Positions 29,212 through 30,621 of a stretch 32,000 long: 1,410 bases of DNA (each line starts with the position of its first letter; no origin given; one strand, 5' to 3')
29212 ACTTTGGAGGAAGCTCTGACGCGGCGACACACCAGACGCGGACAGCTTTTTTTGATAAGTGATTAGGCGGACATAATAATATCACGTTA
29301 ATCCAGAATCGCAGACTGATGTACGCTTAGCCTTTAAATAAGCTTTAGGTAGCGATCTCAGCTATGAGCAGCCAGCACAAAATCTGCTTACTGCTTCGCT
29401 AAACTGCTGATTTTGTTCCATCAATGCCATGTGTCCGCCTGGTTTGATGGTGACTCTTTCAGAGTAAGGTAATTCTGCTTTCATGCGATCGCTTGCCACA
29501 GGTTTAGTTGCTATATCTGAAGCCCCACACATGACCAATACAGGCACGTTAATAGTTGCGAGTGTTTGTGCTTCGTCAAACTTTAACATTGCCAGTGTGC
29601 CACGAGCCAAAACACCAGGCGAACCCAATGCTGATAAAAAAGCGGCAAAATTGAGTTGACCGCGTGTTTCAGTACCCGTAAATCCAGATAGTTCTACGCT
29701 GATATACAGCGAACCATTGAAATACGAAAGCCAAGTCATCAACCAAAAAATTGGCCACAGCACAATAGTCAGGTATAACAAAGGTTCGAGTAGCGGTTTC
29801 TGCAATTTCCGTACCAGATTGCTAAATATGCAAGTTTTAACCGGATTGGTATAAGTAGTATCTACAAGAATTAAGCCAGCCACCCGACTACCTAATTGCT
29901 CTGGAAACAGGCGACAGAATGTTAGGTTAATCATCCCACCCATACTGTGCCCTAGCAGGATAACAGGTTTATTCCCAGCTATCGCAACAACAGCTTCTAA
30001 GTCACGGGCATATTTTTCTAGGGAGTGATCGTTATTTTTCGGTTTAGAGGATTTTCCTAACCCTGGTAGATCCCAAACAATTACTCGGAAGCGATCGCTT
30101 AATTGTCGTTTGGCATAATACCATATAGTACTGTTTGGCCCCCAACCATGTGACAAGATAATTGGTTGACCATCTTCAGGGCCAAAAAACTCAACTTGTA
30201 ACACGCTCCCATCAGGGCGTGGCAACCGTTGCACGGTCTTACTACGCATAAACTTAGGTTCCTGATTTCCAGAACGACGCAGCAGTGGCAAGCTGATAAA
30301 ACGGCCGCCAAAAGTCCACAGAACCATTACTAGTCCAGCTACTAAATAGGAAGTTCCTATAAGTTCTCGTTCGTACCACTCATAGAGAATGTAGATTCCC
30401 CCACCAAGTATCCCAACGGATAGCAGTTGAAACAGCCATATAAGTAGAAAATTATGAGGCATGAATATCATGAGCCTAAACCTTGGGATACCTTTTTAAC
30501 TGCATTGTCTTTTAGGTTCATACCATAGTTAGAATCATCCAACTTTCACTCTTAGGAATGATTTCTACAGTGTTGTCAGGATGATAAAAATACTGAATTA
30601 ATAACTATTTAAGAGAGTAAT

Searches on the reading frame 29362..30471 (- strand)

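Call 22: search_protein_families(library=pfam, proteins=[window:29362-30471:-], max_evalue=0.01)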
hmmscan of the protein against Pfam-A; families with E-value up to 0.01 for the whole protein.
window:29362-30471:- (369 aa): 8 families
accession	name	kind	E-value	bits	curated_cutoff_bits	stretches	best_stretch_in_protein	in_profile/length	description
PF00561.26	Abhydrolase_1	-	1.2e-30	107.4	25.8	2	103-208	2-103/245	alpha/beta hydrolase fold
PF12697.13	Abhydrolase_6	-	9.4e-22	79.2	26.3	1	104-359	1-216/217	Alpha/beta hydrolase family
PF12146.15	Hydrolase_4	-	3e-16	59.9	27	1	104-212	7-116/239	Serine aminopeptidase, S33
PF00975.26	Thioesterase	-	6.2e-10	40.1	26.4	1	117-208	16-105/226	Thioesterase domain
PF03096.20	Ndr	-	4.2e-05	22.9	23.3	1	123-209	51-136/283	Ndr family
PF08386.16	Abhydrolase_4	-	0.0005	20.6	21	1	306-364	32-90/103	TAP-like protein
PF07819.20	PGAP1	-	0.006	16.8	24.3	1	167-205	90-127/233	PGAP1-like alpha/beta domain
PF02450.21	LCAT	-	0.008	15.9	21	0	144-205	98-160/392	Lecithin:cholesterol acyltransferase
